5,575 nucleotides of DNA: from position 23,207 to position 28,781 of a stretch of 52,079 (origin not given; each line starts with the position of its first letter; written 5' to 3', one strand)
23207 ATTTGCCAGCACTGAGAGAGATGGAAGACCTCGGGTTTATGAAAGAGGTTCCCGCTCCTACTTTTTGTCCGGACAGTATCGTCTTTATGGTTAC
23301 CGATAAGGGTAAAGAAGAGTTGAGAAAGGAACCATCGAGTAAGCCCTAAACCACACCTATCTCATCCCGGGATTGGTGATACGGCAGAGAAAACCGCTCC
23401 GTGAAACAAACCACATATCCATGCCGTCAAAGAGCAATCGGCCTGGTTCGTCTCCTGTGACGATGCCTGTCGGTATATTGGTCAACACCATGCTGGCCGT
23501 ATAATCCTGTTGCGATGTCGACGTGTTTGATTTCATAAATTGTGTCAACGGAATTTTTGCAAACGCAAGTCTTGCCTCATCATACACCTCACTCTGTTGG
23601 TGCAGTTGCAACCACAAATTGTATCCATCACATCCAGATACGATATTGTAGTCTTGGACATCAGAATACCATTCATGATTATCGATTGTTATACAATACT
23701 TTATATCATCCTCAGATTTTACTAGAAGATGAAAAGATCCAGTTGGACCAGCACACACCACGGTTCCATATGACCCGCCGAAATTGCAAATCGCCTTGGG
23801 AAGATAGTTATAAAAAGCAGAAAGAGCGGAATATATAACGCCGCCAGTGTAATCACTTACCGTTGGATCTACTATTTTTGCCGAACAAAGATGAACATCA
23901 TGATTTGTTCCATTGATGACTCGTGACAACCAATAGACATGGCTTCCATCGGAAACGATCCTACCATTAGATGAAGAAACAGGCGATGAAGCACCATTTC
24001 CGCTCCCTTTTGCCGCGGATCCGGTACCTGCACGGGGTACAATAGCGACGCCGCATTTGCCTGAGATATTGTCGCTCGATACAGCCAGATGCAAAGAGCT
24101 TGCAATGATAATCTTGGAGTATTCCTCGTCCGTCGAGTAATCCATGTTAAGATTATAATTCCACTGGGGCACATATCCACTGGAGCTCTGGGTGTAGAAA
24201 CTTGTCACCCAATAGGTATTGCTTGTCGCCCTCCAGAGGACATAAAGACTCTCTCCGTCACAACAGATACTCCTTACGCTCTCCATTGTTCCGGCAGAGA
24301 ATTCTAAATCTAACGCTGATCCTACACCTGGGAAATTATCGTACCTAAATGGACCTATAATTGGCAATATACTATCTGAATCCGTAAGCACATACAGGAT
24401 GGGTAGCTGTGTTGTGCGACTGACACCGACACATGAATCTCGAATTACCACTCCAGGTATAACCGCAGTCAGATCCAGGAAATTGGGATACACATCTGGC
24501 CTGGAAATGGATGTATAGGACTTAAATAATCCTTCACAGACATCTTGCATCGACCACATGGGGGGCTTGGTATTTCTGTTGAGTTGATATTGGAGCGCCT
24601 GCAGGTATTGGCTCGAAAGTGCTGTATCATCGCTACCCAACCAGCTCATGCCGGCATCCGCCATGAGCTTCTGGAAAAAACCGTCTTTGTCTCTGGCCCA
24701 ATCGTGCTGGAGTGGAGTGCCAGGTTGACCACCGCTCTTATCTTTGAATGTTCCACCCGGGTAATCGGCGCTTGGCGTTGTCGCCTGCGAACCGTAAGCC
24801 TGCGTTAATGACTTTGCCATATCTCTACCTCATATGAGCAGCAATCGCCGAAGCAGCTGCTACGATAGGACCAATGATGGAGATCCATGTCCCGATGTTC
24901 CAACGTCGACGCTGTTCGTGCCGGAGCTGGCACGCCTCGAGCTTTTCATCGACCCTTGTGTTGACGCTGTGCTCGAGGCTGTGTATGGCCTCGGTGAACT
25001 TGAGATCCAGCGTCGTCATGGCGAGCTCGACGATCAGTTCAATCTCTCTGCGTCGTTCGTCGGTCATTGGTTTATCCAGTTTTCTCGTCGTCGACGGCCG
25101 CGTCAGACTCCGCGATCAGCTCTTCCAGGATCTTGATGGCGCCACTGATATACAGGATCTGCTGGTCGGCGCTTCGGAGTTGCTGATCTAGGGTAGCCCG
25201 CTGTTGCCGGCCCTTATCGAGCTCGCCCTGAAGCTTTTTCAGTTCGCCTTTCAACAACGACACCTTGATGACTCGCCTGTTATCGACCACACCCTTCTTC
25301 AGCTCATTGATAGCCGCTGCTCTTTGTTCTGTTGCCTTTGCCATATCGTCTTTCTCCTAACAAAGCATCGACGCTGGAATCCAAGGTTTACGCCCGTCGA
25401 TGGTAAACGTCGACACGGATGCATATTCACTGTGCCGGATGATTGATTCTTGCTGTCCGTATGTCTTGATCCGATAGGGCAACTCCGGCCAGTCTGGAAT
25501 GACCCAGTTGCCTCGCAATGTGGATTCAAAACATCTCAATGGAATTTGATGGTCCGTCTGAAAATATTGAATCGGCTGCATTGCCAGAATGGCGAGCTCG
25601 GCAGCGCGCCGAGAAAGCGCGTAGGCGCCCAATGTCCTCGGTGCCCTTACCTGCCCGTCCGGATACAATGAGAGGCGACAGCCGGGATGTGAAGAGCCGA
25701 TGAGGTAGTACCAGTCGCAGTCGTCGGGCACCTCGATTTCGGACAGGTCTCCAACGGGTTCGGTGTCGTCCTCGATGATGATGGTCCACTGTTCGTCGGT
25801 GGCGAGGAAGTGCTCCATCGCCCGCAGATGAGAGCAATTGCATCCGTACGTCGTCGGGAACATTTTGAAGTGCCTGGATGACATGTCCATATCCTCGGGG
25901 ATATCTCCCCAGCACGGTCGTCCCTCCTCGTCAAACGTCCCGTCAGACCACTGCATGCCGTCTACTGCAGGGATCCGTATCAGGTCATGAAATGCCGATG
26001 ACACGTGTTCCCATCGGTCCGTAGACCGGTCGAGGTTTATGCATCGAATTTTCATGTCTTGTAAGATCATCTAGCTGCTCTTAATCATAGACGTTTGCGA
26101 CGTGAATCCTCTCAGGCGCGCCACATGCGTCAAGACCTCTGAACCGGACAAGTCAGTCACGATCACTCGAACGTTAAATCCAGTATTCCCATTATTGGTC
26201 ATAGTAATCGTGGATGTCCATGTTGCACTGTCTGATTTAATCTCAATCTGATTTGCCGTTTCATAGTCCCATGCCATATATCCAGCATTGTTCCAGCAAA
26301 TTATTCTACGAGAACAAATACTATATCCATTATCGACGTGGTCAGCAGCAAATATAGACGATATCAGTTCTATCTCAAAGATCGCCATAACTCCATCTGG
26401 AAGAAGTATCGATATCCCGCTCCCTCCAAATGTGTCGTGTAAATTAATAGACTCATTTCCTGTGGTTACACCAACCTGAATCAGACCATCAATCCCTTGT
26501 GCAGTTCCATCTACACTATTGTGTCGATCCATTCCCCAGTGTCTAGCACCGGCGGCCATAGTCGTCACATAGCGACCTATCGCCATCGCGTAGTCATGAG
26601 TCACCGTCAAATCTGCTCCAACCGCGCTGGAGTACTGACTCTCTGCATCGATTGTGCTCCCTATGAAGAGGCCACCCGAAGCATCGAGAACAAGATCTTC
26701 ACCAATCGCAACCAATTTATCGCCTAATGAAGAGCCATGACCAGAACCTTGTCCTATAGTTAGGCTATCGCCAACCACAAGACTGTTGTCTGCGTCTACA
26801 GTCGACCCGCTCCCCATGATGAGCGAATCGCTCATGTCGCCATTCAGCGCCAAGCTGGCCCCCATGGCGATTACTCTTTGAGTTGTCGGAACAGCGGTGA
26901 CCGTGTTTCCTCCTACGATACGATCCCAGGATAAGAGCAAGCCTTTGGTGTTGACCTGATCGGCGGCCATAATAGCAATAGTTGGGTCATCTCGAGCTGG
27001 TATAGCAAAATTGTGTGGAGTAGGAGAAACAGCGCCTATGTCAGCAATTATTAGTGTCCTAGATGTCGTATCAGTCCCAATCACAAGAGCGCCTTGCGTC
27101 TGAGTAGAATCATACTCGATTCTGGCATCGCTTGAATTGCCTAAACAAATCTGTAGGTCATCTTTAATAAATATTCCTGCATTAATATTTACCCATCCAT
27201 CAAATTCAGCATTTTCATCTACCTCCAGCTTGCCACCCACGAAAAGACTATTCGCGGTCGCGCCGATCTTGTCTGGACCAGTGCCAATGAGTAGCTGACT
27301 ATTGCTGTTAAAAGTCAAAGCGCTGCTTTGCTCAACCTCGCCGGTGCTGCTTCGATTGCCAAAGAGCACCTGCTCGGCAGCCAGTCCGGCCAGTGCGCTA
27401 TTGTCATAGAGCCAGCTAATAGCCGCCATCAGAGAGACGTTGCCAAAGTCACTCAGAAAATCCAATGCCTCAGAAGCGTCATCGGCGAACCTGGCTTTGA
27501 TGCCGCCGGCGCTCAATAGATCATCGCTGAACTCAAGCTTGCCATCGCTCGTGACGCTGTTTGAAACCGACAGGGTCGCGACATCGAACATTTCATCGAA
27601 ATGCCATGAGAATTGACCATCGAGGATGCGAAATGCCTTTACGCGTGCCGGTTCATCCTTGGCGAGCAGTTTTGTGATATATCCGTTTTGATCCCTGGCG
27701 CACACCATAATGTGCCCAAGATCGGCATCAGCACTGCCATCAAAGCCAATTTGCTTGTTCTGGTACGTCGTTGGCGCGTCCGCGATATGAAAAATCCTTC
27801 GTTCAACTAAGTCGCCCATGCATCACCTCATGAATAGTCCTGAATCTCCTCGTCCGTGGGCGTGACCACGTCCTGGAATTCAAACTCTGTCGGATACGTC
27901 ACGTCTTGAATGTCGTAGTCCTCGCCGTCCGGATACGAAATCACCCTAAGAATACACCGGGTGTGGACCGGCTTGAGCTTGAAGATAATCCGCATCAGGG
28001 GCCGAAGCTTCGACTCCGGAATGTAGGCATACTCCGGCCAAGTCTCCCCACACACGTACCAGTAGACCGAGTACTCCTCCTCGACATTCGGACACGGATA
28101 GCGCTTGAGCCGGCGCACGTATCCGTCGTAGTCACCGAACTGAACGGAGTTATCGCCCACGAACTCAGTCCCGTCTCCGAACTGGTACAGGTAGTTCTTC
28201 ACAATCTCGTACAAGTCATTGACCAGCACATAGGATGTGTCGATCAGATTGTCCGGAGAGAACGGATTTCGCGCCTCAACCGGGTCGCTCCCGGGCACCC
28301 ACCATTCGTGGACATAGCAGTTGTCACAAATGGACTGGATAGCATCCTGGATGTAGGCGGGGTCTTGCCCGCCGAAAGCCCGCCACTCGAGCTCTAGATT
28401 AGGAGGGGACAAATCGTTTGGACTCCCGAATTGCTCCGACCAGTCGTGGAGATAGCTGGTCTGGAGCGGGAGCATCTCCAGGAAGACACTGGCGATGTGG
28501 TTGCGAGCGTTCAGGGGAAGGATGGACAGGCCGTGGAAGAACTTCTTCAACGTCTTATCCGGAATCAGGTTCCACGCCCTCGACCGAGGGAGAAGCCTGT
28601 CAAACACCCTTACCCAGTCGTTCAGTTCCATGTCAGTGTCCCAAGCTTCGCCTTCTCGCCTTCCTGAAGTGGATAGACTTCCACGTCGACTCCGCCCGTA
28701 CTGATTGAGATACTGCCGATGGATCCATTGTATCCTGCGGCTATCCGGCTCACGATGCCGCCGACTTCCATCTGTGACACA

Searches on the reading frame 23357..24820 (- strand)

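Call 58: search_protein_families(library=pfam, proteins=[window:23357-24820:-], max_evalue=0.01)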
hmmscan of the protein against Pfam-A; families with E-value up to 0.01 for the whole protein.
window:23357-24820:- (487 aa): 0 families

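Call 59: search_protein_families(library=phrogs, proteins=[window:23357-24820:-], max_evalue=0.001)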
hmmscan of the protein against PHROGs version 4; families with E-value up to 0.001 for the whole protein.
window:23357-24820:- (487 aa): 3 families
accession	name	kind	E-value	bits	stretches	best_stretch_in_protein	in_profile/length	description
phrog_26525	-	tail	3.8e-11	44.1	1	1-77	1-79/205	tail fiber protein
phrog_33142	-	unknown function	1.1e-07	31.5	1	1-80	1-82/917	-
phrog_17105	-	unknown function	1e-05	25.3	1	14-78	6-68/528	-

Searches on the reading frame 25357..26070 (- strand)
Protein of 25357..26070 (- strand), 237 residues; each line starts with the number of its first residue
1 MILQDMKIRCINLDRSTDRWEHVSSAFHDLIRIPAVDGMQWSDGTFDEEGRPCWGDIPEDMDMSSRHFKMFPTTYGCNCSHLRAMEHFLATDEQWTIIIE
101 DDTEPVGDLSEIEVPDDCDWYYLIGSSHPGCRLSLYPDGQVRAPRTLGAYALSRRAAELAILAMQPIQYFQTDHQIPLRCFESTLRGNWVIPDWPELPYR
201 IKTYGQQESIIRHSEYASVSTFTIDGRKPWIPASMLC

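Call 58: search_protein_families(library=pfam, proteins=[window:25357-26070:-], max_evalue=0.01)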
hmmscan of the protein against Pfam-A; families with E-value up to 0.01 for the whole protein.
window:25357-26070:- (237 aa): 1 family
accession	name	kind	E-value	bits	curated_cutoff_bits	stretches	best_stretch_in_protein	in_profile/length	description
PF01755.23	Glyco_transf_25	-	3.5e-05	24.2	24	1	8-102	4-95/199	Glycosyltransferase family 25 (LPS biosynthesis protein)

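Call 59: search_protein_families(library=phrogs, proteins=[window:25357-26070:-], max_evalue=0.001)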
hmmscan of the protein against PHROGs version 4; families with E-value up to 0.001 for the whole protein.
window:25357-26070:- (237 aa): 3 families
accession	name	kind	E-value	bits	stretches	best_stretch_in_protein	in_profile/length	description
phrog_2835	-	moron, auxiliary metabolic gene and host takeover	1.4e-12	48.6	1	5-103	16-106/280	glucosyltransferase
phrog_24091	-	unknown function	3.3e-05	24.6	1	75-127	50-101/238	-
phrog_854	-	moron, auxiliary metabolic gene and host takeover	0.00034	21.4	1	71-110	32-71/211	glucosyltransferase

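Call 96: find_related_loci(query=window:25357-26070:-, collection=viral_contigs, flank=3000)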
Query window:25357-26070:- (237 aa) in viral_contigs; peptide patterns used: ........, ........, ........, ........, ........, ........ (x = any residue, [..] = any of these).
7 stretches matched a pattern; 4 encode a relative of the query (tblastn E <= 1e-3); 3 distinct loci.
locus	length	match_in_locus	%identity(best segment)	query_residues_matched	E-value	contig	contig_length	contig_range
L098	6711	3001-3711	91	1-237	5e-149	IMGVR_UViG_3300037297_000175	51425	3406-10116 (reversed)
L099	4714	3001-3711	87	1-237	1e-144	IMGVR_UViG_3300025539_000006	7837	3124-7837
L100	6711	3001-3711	94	1-237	9e-154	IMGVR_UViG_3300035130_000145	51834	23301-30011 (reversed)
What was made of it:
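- The transferase was found only in the closest relatives, which says nothing about linkage (call 96).
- Tried and rejected: Only the closest relatives were recovered (call 96).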

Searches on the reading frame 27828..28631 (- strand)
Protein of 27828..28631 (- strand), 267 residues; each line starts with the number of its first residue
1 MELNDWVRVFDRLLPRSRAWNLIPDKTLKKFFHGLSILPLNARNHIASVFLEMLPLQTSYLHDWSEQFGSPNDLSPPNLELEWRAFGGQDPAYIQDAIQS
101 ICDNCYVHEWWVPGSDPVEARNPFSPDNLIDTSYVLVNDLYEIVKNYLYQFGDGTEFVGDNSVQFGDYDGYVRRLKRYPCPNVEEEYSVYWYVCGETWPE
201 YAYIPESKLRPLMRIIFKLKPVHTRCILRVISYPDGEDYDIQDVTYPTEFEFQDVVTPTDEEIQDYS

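Call 58: search_protein_families(library=pfam, proteins=[window:27828-28631:-], max_evalue=0.01)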
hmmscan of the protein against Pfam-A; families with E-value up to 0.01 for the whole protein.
window:27828-28631:- (267 aa): 0 families

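Call 59: search_protein_families(library=phrogs, proteins=[window:27828-28631:-], max_evalue=0.001)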
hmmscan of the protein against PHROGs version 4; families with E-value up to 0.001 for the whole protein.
window:27828-28631:- (267 aa): 1 family
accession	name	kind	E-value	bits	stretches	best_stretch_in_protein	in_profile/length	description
phrog_4920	-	unknown function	4.4e-17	63.2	1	7-225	33-245/253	-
